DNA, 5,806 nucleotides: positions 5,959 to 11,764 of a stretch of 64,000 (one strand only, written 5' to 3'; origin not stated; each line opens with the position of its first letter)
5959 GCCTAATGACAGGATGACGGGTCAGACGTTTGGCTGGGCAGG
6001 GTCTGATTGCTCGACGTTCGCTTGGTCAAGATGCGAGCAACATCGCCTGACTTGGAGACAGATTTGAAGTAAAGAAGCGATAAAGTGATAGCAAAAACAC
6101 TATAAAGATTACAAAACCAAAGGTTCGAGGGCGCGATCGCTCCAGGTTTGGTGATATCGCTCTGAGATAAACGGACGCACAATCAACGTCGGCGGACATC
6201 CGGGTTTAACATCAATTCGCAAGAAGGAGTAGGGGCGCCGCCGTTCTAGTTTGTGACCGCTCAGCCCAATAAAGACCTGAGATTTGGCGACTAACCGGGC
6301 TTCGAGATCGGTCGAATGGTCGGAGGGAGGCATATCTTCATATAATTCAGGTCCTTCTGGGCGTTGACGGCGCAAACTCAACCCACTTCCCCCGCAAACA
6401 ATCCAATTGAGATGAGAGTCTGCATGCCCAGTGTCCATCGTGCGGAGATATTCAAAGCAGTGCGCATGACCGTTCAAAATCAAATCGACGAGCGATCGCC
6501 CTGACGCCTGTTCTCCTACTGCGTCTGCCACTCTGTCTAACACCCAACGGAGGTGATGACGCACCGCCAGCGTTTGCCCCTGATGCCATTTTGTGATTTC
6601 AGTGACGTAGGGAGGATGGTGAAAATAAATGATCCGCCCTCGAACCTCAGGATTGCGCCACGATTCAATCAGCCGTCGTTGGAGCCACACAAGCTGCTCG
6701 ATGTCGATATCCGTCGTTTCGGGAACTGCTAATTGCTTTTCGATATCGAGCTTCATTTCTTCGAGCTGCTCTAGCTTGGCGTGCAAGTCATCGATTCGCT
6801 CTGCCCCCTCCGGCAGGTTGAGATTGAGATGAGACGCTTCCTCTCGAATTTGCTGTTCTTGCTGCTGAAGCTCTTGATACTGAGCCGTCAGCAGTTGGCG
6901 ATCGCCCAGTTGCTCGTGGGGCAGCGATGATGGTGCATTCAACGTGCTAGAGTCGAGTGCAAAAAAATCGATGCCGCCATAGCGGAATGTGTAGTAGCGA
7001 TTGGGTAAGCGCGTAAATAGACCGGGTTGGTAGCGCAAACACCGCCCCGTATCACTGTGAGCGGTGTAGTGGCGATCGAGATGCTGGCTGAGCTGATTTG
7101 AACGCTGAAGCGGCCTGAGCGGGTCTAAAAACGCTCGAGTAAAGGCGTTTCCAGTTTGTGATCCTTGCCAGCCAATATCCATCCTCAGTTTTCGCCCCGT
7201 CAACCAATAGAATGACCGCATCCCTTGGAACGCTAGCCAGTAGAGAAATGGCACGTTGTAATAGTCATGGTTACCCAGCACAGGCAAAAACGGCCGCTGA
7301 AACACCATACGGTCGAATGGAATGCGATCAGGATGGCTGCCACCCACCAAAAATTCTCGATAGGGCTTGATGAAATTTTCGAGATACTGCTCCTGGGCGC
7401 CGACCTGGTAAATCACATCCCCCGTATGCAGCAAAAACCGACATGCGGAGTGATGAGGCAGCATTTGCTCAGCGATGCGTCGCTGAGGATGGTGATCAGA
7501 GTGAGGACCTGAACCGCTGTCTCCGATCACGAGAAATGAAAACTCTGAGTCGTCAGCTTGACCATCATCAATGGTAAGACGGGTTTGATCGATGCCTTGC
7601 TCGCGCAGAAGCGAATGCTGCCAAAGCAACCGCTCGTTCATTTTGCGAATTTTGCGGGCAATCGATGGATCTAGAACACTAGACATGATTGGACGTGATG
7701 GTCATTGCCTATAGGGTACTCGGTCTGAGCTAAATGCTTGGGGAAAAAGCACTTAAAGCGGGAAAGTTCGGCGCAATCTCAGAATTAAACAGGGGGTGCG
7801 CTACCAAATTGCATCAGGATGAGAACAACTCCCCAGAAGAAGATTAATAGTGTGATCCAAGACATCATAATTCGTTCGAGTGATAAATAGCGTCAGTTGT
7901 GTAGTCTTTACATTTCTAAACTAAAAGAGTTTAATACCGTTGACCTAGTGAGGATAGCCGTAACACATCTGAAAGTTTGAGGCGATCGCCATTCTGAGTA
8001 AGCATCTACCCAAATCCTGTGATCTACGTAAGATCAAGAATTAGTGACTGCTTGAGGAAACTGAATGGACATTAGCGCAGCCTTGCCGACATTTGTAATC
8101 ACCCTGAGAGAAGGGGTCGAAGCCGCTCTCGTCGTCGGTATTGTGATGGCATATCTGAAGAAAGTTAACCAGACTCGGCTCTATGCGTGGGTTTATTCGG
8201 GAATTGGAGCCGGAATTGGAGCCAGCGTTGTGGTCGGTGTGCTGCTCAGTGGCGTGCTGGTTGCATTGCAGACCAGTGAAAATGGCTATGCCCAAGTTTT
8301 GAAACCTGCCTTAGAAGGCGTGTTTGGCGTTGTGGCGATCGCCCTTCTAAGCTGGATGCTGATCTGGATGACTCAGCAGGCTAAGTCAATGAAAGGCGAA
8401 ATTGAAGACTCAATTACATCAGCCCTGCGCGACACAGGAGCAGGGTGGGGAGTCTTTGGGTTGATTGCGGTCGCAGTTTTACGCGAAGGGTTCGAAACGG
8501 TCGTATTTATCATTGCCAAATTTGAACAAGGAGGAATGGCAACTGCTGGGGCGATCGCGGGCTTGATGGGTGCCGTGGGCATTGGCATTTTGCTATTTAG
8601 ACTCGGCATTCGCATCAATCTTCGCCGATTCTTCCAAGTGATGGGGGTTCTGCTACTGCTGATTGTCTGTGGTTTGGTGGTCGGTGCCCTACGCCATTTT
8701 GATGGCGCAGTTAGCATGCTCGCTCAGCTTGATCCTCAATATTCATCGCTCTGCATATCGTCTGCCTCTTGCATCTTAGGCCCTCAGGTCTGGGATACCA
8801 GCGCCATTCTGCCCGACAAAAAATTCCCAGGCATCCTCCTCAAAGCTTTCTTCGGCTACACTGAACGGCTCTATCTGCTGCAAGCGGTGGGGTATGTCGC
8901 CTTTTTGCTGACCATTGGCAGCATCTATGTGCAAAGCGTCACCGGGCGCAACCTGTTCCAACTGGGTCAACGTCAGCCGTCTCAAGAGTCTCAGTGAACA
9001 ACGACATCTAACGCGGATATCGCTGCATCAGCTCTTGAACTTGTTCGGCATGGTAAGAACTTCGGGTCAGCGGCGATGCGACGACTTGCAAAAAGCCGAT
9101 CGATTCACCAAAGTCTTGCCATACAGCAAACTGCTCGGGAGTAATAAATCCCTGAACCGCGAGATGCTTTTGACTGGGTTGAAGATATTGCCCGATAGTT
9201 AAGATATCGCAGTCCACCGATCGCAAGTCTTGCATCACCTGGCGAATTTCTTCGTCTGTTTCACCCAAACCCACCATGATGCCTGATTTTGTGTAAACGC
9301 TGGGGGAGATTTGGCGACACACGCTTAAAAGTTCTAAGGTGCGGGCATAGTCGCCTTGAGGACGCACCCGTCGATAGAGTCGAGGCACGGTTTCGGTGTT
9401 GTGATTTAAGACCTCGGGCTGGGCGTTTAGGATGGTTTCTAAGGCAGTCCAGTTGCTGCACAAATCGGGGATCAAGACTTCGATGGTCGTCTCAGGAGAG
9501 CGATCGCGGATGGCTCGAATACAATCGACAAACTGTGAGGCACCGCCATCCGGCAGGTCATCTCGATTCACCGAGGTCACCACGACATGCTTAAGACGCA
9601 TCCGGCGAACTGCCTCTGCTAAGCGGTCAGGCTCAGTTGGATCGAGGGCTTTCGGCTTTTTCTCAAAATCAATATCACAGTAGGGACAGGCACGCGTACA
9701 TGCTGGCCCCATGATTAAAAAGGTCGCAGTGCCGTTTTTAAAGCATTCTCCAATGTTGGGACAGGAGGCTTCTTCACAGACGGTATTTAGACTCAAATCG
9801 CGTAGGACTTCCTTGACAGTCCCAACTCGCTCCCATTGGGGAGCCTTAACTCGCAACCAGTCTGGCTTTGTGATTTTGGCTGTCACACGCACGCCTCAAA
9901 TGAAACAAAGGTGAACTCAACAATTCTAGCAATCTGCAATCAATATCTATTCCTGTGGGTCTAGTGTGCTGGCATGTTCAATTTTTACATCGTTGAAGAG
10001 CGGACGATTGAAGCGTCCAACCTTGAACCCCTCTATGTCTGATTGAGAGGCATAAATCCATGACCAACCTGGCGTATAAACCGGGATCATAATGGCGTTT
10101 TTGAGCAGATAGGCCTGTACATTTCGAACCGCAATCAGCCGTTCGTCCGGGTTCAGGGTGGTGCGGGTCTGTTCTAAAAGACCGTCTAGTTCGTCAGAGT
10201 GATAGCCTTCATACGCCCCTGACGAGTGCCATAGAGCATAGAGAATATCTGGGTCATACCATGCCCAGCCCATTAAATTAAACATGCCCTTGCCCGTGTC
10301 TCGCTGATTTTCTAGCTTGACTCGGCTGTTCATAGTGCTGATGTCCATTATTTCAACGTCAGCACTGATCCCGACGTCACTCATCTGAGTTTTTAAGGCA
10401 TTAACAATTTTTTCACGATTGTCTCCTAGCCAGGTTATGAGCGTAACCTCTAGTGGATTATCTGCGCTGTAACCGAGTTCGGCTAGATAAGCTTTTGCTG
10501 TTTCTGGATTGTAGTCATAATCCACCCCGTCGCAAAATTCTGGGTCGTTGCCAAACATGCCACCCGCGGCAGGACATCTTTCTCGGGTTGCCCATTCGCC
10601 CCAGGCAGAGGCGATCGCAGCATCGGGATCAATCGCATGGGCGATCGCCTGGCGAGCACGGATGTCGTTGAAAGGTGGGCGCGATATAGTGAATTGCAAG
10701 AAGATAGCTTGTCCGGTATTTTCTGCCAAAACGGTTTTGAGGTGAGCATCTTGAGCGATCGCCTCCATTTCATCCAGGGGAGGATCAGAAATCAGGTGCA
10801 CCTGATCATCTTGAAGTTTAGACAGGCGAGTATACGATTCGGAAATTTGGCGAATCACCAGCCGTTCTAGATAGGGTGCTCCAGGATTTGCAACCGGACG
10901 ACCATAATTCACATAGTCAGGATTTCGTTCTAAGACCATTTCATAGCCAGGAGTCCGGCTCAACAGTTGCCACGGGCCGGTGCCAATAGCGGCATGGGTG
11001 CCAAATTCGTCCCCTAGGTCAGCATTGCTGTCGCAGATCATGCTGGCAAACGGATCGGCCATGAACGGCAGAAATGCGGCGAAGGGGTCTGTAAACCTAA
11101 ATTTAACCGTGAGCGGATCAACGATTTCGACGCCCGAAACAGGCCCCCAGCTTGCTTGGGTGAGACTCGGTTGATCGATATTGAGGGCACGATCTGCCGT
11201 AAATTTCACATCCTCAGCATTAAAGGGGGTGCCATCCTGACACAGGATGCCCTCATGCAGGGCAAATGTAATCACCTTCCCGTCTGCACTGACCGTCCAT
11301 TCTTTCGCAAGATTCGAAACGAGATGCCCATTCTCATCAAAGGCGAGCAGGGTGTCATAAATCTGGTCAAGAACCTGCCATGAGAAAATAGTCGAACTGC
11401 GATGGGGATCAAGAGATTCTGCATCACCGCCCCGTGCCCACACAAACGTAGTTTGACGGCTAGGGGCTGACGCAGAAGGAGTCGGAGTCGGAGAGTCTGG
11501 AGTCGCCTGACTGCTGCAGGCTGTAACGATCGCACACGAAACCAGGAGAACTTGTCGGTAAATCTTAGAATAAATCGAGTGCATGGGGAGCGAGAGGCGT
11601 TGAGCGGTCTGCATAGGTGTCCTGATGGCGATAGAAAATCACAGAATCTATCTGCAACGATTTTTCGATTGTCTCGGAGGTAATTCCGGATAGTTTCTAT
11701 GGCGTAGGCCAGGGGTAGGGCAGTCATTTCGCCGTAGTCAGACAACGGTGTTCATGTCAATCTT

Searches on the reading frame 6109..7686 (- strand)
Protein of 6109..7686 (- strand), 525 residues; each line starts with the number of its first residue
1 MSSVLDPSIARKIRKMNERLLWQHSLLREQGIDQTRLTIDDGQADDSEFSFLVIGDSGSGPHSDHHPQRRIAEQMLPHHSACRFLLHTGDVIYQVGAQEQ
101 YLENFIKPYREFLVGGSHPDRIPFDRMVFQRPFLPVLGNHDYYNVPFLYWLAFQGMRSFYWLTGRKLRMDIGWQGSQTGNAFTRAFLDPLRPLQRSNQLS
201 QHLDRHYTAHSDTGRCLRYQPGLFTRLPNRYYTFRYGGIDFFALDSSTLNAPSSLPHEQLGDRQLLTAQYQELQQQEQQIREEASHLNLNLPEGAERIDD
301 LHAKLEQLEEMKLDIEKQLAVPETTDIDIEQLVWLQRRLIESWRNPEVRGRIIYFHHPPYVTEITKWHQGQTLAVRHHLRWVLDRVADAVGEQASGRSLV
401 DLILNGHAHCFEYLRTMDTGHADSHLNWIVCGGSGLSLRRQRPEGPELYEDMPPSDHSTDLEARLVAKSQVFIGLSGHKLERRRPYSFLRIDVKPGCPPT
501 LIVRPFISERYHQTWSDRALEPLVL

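Call 77: search_protein_families(library=pfam, proteins=[window:6109-7686:-], max_evalue=0.00001)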
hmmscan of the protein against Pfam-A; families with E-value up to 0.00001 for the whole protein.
window:6109-7686:- (525 aa): 1 family
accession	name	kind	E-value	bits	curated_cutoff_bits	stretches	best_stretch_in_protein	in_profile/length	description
PF00149.33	Metallophos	-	6.7e-09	36.9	21.5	0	51-162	3-91/191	Calcineurin-like phosphoesterase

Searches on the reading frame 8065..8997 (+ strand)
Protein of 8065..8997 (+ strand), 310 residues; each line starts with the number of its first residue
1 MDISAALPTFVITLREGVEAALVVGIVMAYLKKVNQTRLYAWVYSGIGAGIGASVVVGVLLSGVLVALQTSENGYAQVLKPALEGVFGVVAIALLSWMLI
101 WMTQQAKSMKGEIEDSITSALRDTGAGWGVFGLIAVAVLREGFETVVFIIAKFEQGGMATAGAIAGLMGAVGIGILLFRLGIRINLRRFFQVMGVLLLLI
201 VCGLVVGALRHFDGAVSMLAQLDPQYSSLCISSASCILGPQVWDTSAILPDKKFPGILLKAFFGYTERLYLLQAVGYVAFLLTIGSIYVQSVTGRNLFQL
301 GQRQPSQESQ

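Call 77: search_protein_families(library=pfam, proteins=[window:8065-8997:+], max_evalue=0.00001)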
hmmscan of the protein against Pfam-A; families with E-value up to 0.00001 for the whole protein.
window:8065-8997:+ (310 aa): 1 family
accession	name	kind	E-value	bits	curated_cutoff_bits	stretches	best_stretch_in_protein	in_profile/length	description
PF03239.20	FTR1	-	1.2e-49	169.6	25.3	1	7-288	2-283/284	Iron permease FTR1 family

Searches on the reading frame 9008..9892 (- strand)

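Call 77: search_protein_families(library=pfam, proteins=[window:9008-9892:-], max_evalue=0.00001)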
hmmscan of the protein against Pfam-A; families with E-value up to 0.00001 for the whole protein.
window:9008-9892:- (294 aa): 2 families
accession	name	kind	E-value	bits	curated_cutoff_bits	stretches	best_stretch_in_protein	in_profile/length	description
PF04055.27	Radical_SAM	-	8.8e-22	78.5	29.5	1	60-223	2-166/166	Radical SAM superfamily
PF16881.10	LIAS_N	-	3.2e-06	28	27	1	8-44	60-96/96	N-terminal domain of lipoyl synthase of Radical_SAM family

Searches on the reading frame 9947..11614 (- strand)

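Call 77: search_protein_families(library=pfam, proteins=[window:9947-11614:-], max_evalue=0.00001)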
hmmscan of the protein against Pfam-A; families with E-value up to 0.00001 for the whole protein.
window:9947-11614:- (555 aa): 1 family
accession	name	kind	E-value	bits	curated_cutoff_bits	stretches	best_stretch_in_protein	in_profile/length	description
PF00496.27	SBP_bac_5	-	5.6e-73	246.6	32.4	1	98-467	2-366/368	Bacterial extracellular solute-binding proteins, family 5 Middle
